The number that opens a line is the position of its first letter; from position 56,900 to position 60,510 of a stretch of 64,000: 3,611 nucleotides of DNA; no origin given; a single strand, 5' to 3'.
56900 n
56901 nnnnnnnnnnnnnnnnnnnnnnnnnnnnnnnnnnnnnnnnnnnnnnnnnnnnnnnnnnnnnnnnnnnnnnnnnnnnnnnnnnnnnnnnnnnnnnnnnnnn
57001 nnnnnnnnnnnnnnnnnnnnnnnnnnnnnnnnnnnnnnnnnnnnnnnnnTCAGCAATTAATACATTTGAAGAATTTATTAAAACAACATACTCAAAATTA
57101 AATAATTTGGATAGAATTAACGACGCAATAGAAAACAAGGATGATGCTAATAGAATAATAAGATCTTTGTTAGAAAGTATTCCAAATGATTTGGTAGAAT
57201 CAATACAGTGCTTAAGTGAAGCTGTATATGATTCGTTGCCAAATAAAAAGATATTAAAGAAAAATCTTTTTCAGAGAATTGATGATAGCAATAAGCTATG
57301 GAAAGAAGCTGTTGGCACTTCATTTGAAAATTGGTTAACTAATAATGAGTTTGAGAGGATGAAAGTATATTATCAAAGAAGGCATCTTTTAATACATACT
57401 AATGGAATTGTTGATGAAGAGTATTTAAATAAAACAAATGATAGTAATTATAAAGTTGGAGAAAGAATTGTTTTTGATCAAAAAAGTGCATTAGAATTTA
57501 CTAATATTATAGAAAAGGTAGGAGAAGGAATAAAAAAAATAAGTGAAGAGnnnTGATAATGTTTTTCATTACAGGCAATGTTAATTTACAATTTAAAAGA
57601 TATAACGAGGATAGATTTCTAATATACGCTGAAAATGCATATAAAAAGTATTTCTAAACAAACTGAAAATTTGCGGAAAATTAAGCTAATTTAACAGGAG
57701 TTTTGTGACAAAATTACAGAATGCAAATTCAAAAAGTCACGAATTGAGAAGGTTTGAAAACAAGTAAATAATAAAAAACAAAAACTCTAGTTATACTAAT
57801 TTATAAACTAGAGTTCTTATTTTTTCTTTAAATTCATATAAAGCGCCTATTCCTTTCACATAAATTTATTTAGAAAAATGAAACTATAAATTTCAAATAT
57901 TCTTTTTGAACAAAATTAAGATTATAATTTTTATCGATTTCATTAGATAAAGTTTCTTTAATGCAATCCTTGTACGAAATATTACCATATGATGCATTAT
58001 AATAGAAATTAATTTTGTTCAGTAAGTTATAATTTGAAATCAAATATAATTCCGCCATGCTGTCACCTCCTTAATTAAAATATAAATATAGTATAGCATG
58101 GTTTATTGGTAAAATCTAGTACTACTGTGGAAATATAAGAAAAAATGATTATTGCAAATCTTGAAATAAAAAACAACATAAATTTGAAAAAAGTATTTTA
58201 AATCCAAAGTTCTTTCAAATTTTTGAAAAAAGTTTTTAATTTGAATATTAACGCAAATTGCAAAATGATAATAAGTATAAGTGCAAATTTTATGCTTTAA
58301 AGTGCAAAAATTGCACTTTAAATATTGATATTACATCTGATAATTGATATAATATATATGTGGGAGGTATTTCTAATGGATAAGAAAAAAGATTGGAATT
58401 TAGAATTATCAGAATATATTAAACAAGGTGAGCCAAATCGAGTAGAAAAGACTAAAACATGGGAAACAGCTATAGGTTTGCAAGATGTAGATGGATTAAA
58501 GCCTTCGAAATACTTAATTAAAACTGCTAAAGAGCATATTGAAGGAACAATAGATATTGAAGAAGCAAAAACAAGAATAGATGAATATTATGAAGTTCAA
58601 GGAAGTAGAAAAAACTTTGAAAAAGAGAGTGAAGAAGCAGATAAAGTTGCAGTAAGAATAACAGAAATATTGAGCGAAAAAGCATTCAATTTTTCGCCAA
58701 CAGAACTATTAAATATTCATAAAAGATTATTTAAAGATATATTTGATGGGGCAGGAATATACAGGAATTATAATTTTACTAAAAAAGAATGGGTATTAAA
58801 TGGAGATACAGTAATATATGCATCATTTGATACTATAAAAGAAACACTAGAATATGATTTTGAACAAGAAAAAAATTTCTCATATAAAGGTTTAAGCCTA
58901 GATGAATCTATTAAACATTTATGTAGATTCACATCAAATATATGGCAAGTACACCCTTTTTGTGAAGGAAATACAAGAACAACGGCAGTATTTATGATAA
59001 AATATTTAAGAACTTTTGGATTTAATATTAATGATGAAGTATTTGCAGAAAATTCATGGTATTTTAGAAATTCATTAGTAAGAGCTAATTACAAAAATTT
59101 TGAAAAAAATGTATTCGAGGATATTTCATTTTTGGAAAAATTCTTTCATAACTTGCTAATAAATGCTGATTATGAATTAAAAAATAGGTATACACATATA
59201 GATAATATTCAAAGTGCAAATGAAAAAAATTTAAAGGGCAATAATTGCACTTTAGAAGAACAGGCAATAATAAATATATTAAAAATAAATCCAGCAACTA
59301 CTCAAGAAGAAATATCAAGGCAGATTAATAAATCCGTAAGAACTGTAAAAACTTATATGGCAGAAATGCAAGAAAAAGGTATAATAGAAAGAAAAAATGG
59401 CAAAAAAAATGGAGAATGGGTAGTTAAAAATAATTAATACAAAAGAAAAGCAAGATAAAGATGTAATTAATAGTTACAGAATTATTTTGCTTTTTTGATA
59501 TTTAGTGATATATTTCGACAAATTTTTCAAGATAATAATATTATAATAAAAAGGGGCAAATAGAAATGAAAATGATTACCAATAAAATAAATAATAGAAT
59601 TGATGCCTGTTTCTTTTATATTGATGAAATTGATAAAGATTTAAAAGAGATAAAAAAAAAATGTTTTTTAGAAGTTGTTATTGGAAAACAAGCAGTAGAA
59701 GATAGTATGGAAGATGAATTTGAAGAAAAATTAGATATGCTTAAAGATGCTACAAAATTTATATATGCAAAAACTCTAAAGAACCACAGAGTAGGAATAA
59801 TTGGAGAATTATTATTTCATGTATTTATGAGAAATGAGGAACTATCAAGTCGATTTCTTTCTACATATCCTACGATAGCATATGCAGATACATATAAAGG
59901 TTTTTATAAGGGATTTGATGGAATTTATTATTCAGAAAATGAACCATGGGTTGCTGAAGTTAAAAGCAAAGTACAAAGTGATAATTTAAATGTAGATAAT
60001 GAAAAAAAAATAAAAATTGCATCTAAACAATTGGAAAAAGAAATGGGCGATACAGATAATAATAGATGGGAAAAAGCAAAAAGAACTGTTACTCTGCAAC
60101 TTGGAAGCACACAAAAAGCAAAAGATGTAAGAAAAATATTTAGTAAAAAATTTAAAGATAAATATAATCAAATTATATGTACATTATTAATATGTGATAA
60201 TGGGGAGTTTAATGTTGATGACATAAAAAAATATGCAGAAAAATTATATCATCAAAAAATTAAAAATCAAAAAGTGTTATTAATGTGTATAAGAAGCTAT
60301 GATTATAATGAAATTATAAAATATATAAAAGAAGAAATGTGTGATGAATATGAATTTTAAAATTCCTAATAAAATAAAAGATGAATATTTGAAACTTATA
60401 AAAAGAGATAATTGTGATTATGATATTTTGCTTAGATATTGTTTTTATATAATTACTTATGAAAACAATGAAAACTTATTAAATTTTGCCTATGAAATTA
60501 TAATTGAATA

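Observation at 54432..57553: XRE regulator + DUF4209-like HEPN protein + double-zinc-ribbon HEPN-like protein: an unassigned three-gene module in the defence island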

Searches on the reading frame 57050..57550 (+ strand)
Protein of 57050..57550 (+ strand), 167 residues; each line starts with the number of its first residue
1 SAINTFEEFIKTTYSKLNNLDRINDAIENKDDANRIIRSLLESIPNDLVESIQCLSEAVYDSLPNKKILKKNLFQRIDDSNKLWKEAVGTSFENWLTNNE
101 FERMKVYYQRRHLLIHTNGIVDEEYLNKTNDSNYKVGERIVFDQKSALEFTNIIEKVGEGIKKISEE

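Call 55: search_protein_families(library=pfam, alignment_id=A3, max_evalue=10)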
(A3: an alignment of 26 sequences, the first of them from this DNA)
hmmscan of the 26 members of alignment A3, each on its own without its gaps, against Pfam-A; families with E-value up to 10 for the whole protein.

A. member 1, seq(167 aa): 0 families

B. families by the number of members that match (of 26 scanned): 24 families
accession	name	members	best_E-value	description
PF09920.14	DUF2150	2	0.067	Uncharacterized protein conserved in archaea (DUF2150)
PF02847.23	MA3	1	0.0075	MA3 domain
PF18735.6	HEPN_RiboL-PSP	1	0.012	RiboL-PSP-HEPN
PF05103.18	DivIVA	1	0.019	DivIVA protein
PF12728.13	HTH_17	1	0.022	Helix-turn-helix domain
PF15586.11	Imm8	1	0.028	Immunity protein 8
PF10044.14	LIN52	1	0.036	Retinal tissue protein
PF04760.21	IF2_N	1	0.054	Translation initiation factor IF-2, N-terminal region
PF18928.5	DUF5677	1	0.06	Family of unknown function (DUF5677)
PF02295.23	z-alpha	1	0.061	Adenosine deaminase z-alpha domain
PF08440.15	Poty_PP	1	0.065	Potyviridae polyprotein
PF02380.20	Papo_T_antigen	1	0.066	T-antigen specific domain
PF21640.2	LytM_N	1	0.069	LytM, N-terminal domain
PF19284.4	Arc_MA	1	0.08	Arc MA domain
PF19482.4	DUF6018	1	0.088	Family of unknown function (DUF6018)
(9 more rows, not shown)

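Call 56: search_solved_structures(query=A3, max_evalue=10, show_alignments=3)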
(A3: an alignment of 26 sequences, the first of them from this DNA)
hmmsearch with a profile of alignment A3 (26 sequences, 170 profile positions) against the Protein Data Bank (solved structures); distinct sequences matched with E-value up to 10: 8.
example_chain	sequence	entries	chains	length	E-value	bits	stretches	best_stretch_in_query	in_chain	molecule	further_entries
1rq8_A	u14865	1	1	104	0.018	18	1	7-71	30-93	conserved hypothetical protein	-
5jsb_B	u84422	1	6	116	0.038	16.9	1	7-76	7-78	Mcl-1 inhibitor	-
7xgg_A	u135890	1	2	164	0.26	14.2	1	7-74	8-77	BCL-xL and MCL-1 dual inhibitor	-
7xgf_A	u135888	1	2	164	0.3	14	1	17-74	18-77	BCL-xL and MCL-1 dual inhibitor 2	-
7xge_A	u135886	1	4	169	0.31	14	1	17-74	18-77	BCL-xL and MCL-1 dual binder 2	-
1eq1_A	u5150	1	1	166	0.35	13.8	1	24-102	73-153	APOLIPOPHORIN-III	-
8d00_A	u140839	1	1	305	0.84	12.6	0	32-69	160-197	Microtubule-associated protein TORTIFOLIA1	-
1wra_A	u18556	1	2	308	1.1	12.2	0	84-107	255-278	Teichoic acid phosphorylcholine esterase/choline binding protein E (cbpE)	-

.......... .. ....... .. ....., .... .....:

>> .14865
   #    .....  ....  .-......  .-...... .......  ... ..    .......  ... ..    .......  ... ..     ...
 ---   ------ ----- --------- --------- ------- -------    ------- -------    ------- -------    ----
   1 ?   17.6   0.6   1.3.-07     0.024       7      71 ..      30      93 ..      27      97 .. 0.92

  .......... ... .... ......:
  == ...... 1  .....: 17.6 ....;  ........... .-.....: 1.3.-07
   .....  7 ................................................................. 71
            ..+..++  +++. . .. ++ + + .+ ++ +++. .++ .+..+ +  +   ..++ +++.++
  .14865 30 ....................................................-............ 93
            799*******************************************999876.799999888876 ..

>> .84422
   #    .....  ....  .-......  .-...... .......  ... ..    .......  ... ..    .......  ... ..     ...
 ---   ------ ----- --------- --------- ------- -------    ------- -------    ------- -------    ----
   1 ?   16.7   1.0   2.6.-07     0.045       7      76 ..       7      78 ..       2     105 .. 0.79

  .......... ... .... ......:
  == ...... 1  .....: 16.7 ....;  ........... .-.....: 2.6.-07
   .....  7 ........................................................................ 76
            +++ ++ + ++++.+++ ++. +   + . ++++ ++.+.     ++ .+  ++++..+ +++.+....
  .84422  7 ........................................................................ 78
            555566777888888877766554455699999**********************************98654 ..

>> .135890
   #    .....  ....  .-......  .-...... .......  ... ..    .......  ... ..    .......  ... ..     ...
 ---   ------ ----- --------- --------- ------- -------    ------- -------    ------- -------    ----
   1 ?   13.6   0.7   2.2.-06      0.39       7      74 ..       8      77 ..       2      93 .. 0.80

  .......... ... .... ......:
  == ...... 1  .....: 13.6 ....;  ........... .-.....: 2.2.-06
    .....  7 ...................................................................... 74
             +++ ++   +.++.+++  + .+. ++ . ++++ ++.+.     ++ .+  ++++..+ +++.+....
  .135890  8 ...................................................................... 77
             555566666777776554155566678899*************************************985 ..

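Call 57: find_homologous_proteins(query=A3, max_evalue=0.01)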
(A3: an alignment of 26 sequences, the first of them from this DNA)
Query A3 (26 sequences) (167 aa, profile of the alignment): 73 proteins with E <= 0.01 among 2665 candidates.
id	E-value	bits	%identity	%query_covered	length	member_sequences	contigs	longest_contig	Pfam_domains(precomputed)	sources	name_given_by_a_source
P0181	8.2e-70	252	39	98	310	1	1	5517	-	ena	-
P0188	2.3e-69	250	39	100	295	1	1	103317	-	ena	-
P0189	1.8e-68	248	39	98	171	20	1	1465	-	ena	-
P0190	3.2e-68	247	38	100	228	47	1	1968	-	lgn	-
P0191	5.3e-67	243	39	95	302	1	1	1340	-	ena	-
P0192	1.4e-64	235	37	95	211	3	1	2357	-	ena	-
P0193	2.1e-64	234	38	97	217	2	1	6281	-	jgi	-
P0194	2.4e-64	234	38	99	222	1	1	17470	-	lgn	-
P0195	2.8e-64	234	35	84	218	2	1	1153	-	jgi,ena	jgi:hypothetical protein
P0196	1.5e-63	231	40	94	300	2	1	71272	-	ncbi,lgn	-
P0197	2.5e-63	231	36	95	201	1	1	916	-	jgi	jgi:hypothetical protein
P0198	2.6e-63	231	40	94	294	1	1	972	-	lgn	-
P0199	4.7e-63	230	39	96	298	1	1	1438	-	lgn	-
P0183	1.8e-62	228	39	96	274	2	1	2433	-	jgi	jgi:hypothetical protein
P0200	4.7e-62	227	34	98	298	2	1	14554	-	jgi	jgi:uncharacterized Zn finger protein (UPF0148 family)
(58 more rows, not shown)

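Call 80: search_protein_representatives(alignment_id=A3)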
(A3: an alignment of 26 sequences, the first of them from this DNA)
Query: 26 sequences, 170 profile positions. Proteins with E-value up to 0.001 (for the whole library): 1729; up to 1e-10: 650; up to 1e-30: 203. The best 150 are listed.
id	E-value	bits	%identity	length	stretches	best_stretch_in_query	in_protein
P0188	7.3e-70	250.4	-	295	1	1-167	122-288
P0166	5.7e-67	241.0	-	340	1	1-169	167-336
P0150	3.6e-64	231.9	-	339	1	1-165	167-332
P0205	7.4e-59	214.6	-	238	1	1-166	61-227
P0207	2.1e-58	213.1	-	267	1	22-165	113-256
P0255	9.9e-58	210.9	-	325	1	1-166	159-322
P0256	3.0e-57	209.3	-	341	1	1-167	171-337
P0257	3.5e-57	209.1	-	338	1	1-166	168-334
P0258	2.7e-56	206.2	-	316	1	1-167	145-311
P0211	7.5e-56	204.8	-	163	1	15-167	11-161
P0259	5.5e-55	202.0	-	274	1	1-165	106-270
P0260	6.1e-55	201.8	-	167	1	5-166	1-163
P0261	6.8e-54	198.4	-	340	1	1-132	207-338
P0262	1.2e-53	197.6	-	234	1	1-166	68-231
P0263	1.3e-52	194.2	-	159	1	11-165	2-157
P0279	6.7e-48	178.9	-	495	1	2-164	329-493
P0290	2.0e-45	170.8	-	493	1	1-164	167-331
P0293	3.9e-45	169.9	-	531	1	1-163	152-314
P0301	2.2e-44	167.5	-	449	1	1-165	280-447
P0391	2.2e-36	141.4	-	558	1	1-166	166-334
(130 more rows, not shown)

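Call 82: search_protein_families(library=pfam, proteins=[P0290, P0293, P0391, P0279, P0301], max_evalue=0.001)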
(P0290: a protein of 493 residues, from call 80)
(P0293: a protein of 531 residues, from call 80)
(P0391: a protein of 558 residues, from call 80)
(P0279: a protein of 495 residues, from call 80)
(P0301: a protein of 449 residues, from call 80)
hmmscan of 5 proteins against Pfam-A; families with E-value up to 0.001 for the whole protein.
P0290 (493 aa): 0 families

P0293 (531 aa): 0 families

P0391 (558 aa): 0 families

P0279 (495 aa): 0 families

P0301 (449 aa): 5 families
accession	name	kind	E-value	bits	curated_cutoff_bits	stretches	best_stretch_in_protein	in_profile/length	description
PF02786.22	CPSase_L_D2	-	6e-48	163.6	19.8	1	115-250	1-136/211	Carbamoyl-phosphate synthase L chain, ATP binding domain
PF00289.28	Biotin_carb_N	-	1.3e-46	158.1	25.5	1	1-110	1-110/110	Biotin carboxylase, N-terminal domain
PF07478.18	Dala_Dala_lig_C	-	7.5e-07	29.3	24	1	139-228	18-105/204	D-ala D-ala ligase C-terminus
PF02222.28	ATP-grasp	-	7.1e-06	26.2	27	1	138-221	16-94/179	ATP-grasp domain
PF01071.24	GARS_A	-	0.00048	20.5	27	1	114-216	1-101/194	Phosphoribosylglycinamide synthetase, ATP-grasp (A) domain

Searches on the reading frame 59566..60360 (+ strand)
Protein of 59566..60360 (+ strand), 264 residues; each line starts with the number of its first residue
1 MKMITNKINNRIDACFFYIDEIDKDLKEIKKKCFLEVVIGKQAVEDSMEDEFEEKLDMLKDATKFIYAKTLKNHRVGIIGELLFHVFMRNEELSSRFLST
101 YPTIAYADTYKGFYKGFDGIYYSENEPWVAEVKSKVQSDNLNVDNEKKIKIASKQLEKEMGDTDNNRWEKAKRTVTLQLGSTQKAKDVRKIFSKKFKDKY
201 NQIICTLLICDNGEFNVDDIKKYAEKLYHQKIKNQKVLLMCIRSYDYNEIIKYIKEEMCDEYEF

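Call 33: search_protein_families(library=pfam, proteins=[window:59566-60360:+], max_evalue=0.0001)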
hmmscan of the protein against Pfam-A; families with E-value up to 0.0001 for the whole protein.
window:59566-60360:+ (264 aa): 0 families

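Call 51: search_protein_families(library=padloc, proteins=[window:59566-60360:+], max_evalue=0.001)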
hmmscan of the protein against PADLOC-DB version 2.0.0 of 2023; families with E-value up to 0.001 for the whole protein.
window:59566-60360:+ (264 aa): 1 family
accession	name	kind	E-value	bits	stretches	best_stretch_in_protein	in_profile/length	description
PDLC00170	HamA1|HamA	-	4.4e-05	20.9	1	45-133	52-141/279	DUF1837 domain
